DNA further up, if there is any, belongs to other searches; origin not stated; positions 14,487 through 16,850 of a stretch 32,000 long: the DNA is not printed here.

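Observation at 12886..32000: Three tandem giant paralogous membrane proteins plus five coupled small membrane proteins: candidate undescribed cell-surface or membrane apparatus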

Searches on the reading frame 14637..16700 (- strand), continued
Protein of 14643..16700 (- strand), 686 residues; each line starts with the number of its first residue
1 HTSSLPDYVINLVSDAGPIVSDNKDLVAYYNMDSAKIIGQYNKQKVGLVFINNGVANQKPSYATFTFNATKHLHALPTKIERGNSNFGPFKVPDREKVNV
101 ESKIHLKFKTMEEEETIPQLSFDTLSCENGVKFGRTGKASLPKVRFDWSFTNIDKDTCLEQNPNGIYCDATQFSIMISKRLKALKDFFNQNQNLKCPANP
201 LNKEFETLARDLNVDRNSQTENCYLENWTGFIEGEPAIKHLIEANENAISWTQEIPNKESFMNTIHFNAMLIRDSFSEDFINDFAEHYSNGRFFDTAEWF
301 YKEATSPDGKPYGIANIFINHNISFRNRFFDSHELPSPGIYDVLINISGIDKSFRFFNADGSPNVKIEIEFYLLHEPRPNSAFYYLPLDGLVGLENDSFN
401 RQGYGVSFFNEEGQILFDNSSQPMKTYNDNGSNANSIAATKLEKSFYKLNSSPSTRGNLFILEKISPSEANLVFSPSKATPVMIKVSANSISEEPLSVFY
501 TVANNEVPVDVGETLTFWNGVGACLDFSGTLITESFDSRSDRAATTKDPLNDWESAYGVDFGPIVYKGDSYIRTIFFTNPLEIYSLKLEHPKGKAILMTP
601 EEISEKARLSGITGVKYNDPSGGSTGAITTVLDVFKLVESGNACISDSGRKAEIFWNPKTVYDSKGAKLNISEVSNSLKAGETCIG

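Call 60: predict_structure(alignment_id=A3)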
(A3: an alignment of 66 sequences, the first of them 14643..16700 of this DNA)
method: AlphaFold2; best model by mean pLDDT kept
length: 686 residues; sequences in the alignment: 66
mean_pLDDT: 91.2   pTM: 0.81
mean pLDDT of the five models: 91.2, 90.9, 90.6, 89.8, 89.5
residues with pLDDT >= 90: 522; 70-90: 116; 50-70: 41; < 50: 7
segments of 3 or more residues with pLDDT < 50: 115-117
pLDDT, mean of each block of 10 residues (from residue 1): 62 90 95 83 85 85 93 71 59 83 91 56 72 92 96 97 97 98 97 87 83 74 80 91 95 97 98 98 95 83 93 96 95 95 96 92 97 94 97 93 96 95 91 94 94 92 96 98 97 96 96 95 92 94 97 95 96 98 97 97 97 96 94 98 96 97 97 94 90
secondary structure, 60 per line:
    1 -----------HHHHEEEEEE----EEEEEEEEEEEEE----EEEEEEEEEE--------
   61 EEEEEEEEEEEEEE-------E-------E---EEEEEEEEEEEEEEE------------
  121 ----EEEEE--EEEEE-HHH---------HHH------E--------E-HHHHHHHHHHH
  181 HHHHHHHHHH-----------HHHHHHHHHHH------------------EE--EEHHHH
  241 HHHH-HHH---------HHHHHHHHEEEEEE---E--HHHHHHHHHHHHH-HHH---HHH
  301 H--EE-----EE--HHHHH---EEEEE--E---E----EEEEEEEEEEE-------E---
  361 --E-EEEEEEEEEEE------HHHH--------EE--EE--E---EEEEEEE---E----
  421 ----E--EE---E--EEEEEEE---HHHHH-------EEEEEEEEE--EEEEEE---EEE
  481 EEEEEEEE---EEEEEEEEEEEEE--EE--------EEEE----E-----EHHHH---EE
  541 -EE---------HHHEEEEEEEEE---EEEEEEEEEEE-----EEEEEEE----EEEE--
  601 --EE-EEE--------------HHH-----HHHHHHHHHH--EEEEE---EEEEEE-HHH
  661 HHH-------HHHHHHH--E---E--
elements in order: H12-15 E16-21 E26-38 E43-52 E61-74 E94-108 E125-129 E132-136 H170-190 H202-212 H237-244 H258-265 E266-271 H278-290 H298-301 H315-319 E323-327 E339-349 E365-375 H382-385 E406-412 E436-442 H446-450 E458-466 E469-474 E478-488 E492-504 E517-520 H532-535 E556-564 E568-578 E584-590 E595-598 E606-608 H631-640 E643-647 E651-656 H658-663 H671-677

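Call 63: fold_search(model_id=the predicted structure, library=pdb)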
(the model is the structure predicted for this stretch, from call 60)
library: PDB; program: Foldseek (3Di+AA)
matches with E <= 10: 692; with E <= 0.001: 0
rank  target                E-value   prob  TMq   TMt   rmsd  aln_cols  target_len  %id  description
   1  2ral_B                4.8e-02  0.08  0.05  0.09  17.2       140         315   15  Crystal Structure Analysis of double cysteine mutant of S.epidermidis adhesin SdrG: Evidence for the Dock,Lock and Lat (released 2007-11-06)
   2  7wrk                  7.5e-02  0.14  0.08  0.21  13.6       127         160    7  Structure of hypothetical protein TTHA1873 from Thermus thermophilus (released 2022-03-09)
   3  1r17_A                7.5e-02  0.08  0.06  0.10  17.1       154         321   16  Crystal Structure Analysis of S.epidermidis adhesin SdrG binding to Fibrinogen (adhesin-ligand complex) (released 2003-10-28)
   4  8s3r_A                1.2e-01  0.02  0.07  0.06  27.1       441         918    7  HUMAN PI3KDELTA IN COMPLEX WITH PYRIDAZINONE INHIBITOR 7 (released 2024-07-03)
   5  1r17_B                1.3e-01  0.07  0.06  0.10  16.9       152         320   15  Crystal Structure Analysis of S.epidermidis adhesin SdrG binding to Fibrinogen (adhesin-ligand complex) (released 2003-10-28)
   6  2ral_A                1.5e-01  0.07  0.06  0.10  17.1       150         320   13  Crystal Structure Analysis of double cysteine mutant of S.epidermidis adhesin SdrG: Evidence for the Dock,Lock and Lat (released 2007-11-06)
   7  9ki1_1                1.6e-01  0.07  0.08  0.11  14.4       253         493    9  Baseplate structure of Escherichia phage Mu (released 2025-02-12)
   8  1r19_A                1.6e-01  0.06  0.06  0.10  17.3       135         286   16  Crystal Structure Analysis of S.epidermidis adhesin SdrG binding to Fibrinogen (Apo structure) (released 2003-10-28)
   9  1amx                  1.6e-01  0.05  0.06  0.16  16.8       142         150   11  COLLAGEN-BINDING DOMAIN FROM A STAPHYLOCOCCUS AUREUS ADHESIN (released 1998-06-24)
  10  9l1q_F                1.7e-01  0.04  0.06  0.15  17.2       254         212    9  Cryo-EM structure of the ICT01-BTN2A1/BTN3A1/BTN3A2 complex (2 fabs) (released 2025-12-17)
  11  2an1_B                1.8e-01  0.10  0.07  0.15  15.8       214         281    7  Structural Genomics, The crystal structure of a putative kinase from Salmonella typhimurim LT2 (released 2005-09-27)
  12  7cth_B                1.9e-01  0.01  0.05  0.06  27.9       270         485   11  Cryo-EM structure of dengue virus serotype 2 in complex with the scFv fragment of the broadly neutralizing antibody ED (released 2021-12-01)
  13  9ifr                  2.3e-01  0.44  0.10  0.41   7.9       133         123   12  CLIPPER domain from the Gram-negative fibrillar adhesin "B9T28_05395 (released 2025-11-26)
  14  9eac_C                3.5e-01  0.01  0.05  0.10  20.6       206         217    7  Seneca valley virus Empty rotated particle at acidic condition (ER-particle[C]) (released 2025-08-20)
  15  1wmd                  3.7e-01  0.21  0.10  0.14   8.5       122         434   10  Crystal Structure of alkaline serine protease KP-43 from Bacillus sp. KSM-KP43 (1.30 angstrom, 100 K) (released 2004-09-14)
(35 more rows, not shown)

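Call 67: fold_search(model_id=the predicted structure, library=viral)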
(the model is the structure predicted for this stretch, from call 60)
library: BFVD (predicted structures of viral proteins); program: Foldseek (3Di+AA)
matches with E <= 10: 604; with E <= 0.001: 0
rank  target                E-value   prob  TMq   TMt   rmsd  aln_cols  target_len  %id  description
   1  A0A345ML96            6.8e-03  0.08  0.05  0.08  38.0       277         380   10  (no name in the UniProt tables at hand)
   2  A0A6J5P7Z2            9.0e-03  0.08  0.08  0.09  25.2       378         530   11  Uncharacterized protein [uncultured Caudovirales phage]
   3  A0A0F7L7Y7            4.5e-02  0.06  0.06  0.06  29.9       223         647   12  Uncharacterized protein [uncultured marine virus]
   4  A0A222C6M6            1.7e-01  0.03  0.06  0.05  17.4       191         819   17  Polyprotein (Fragment) [Sacbrood virus]
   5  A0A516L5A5            1.8e-01  0.06  0.06  0.05  17.1       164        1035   11  (no name in the UniProt tables at hand)
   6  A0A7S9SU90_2          1.9e-01  0.06  0.07  0.05  18.9       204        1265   11  Uncharacterized protein [Virus NIOZ-UU157]
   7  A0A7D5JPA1            2.0e-01  0.07  0.06  0.10  13.1       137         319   12  Minor tail protein [Microbacterium phage Bri160]
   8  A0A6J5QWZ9            2.4e-01  0.06  0.09  0.10  18.1       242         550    9  Uncharacterized protein [uncultured Caudovirales phage]
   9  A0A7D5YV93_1          2.5e-01  0.05  0.08  0.06  18.7       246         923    5  Poxvirus B22R protein C-terminal domain-containing protein [Scale drop disease virus]
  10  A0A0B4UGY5            2.6e-01  0.03  0.06  0.12  19.1       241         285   10  (no name in the UniProt tables at hand)
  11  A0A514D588            2.9e-01  0.02  0.05  0.10  20.5       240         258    8  Picornavirus capsid domain-containing protein (Fragment) [Picornavirales sp.]
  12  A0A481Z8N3            3.1e-01  0.03  0.06  0.08  20.2       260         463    9  von willebrand factor type A domain protein [Pithovirus LCPAC304]
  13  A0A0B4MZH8            3.7e-01  0.02  0.06  0.12  30.2       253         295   10  Uncharacterized protein [Streptococcus phage SOCP]
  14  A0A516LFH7            3.9e-01  0.03  0.08  0.08  20.1       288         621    9  (no name in the UniProt tables at hand)
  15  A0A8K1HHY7            3.9e-01  0.03  0.06  0.10  18.6       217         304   11  Capsid protein [Red panda feces-associated circular DNA virus 19]
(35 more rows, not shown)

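Call 77: search_protein_families(library=ncbifam, proteins=[window:14643-16700:-], max_evalue=1)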
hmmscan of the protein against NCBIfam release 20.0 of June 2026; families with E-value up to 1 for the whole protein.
window:14643-16700:- (686 aa): 0 families

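Call 89: list_cluster_members(proteins=[P0038, P0046, P0044, P0024, P0045, P0034, P0043, P0005, P0006, P0047])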
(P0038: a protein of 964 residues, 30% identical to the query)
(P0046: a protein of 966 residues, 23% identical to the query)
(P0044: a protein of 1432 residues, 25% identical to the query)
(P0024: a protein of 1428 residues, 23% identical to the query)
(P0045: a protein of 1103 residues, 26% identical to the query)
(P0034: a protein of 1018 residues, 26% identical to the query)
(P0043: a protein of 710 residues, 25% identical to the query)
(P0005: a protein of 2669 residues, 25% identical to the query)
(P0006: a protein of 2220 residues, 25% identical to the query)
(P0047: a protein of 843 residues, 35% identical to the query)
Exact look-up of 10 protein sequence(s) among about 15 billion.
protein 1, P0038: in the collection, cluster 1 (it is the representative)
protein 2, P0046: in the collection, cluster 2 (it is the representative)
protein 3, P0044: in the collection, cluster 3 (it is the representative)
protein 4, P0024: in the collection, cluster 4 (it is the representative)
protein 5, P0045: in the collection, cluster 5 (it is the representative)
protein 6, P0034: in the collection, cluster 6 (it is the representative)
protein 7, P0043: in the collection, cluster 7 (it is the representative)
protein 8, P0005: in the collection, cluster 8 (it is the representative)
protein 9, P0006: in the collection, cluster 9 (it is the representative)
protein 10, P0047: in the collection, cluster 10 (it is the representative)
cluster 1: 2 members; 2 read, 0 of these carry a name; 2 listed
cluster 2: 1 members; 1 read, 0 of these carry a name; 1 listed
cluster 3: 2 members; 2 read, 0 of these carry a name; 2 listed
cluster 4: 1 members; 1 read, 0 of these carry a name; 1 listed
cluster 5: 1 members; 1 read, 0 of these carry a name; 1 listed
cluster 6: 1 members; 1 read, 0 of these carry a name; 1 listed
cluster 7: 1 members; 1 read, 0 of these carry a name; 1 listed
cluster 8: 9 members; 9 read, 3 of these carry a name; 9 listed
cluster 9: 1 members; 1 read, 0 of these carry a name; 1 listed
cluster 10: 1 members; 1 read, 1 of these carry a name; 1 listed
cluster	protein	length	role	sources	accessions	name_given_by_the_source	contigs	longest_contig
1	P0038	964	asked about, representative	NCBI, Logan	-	-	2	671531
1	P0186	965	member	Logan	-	-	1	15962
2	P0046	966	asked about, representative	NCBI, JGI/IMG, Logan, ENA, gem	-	-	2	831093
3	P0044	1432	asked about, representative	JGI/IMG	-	-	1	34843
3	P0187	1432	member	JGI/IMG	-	-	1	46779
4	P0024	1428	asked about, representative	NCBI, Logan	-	-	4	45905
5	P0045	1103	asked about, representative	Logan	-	-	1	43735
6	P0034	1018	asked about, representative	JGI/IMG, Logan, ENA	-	-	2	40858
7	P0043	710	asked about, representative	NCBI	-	-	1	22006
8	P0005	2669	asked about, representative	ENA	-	-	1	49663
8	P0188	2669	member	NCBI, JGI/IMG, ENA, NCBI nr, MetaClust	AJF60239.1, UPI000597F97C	MAG: hypothetical protein QT03_C0001G0744 [archaeon GW2011_AR10] | status=active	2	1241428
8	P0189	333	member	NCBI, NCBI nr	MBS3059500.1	MAG: hypothetical protein J4224_03715, partial [Candidatus Diapherotrites archaeon] | hypothetical protein [Candidatus Diapherotrites archaeon]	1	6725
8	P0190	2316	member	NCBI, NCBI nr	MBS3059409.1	MAG: carboxypeptidase regulatory-like domain-containing protein, partial [Candidatus ... | carboxypeptidase regulatory-like domain-containing protein [Candidatus Diapherotrites ...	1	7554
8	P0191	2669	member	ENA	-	-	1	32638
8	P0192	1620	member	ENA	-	-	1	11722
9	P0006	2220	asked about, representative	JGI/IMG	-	-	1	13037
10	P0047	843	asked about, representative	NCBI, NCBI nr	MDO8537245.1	MAG: LamG domain-containing protein, partial [archaeon] | LamG domain-containing protein [archaeon]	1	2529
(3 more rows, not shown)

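Call 93: find_encoding_contigs(protein=P0046, flank=10000, max_places=1)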
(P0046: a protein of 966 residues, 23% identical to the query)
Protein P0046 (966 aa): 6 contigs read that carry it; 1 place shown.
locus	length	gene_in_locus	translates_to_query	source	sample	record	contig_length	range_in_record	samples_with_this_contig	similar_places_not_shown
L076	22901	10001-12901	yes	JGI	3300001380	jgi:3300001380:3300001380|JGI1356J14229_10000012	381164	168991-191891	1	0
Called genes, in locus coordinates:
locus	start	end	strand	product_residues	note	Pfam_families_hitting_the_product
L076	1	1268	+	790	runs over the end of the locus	-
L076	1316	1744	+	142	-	-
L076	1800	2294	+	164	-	-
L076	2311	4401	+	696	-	-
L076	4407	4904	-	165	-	-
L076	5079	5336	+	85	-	-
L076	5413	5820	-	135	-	-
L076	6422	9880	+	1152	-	PF02369:Big_1 (faint), PF11974:bMG3 (faint), PF13620:CarboxypepD_reg (faint), PF17802:SpaA (faint), PF17210:SdrD_B (faint)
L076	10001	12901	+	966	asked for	-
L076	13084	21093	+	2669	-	PF02369:Big_1 (faint), PF17789:MG4 (faint), PF13620:CarboxypepD_reg (weak)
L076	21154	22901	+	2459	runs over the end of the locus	PF02369:Big_1 (faint), PF11974:bMG3 (faint), PF13620:CarboxypepD_reg (faint)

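Call 94: find_encoding_contigs(protein=P0024, flank=10000, max_places=1)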
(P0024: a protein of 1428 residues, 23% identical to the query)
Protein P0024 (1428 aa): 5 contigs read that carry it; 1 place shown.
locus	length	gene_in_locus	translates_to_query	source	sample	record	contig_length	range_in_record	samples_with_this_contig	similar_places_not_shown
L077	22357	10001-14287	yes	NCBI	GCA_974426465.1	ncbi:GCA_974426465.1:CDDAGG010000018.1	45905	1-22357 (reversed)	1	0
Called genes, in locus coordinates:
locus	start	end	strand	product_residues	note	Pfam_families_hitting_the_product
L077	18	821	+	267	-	-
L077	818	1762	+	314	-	PF04055:Radical_SAM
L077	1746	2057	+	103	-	PF10437:Lip_prot_lig_C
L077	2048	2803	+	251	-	PF21948:LplA-B_cat, PF03099:BPL_LplA_LipB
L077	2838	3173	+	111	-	-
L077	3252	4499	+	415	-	PF05221:AdoHcyase, PF00670:AdoHcyase_NAD, PF02826:2-Hacid_dh_C, PF07991:KARI_N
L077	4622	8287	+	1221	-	PF13715:CarbopepD_reg_2 (faint), PF17210:SdrD_B (faint), PF17802:SpaA (faint), PF13620:CarboxypepD_reg, PF22904:NOMO1-like_2nd (faint)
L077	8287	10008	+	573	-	-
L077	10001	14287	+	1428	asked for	-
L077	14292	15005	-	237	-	PF06745:ATPase, PF13481:AAA_25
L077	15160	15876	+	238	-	PF02616:SMC_ScpA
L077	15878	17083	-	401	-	PF12704:MacB_PCD, PF02687:FtsX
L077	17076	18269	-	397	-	PF12704:MacB_PCD, PF02687:FtsX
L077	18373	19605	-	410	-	PF07705:CARDB (faint), PF10633:NPCBM_assoc (faint)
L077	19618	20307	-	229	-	PF02463:SMC_N (faint), PF13555:AAA_29, PF00005:ABC_tran, PF13304:AAA_21 (faint)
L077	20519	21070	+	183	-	PF04079:SMC_ScpB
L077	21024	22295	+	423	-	PF00589:Phage_integrase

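Call 98: search_dna_similar(query=window:14643-16700:-, collection=phages, mode=protein, max_evalue=0.001, max_rows=5)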
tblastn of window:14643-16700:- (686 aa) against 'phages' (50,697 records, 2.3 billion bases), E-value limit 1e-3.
No match.

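Call 104: find_related_loci(query=A1, collection=viral_contigs, flank=5000)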
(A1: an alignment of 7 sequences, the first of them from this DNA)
Query A1 (685 aa) in viral_contigs; peptide patterns used: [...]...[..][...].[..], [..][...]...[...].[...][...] (x = any residue, [..] = any of these).
111 stretches matched a pattern, but none encodes a relative of the query by tblastn (E <= 1e-3).
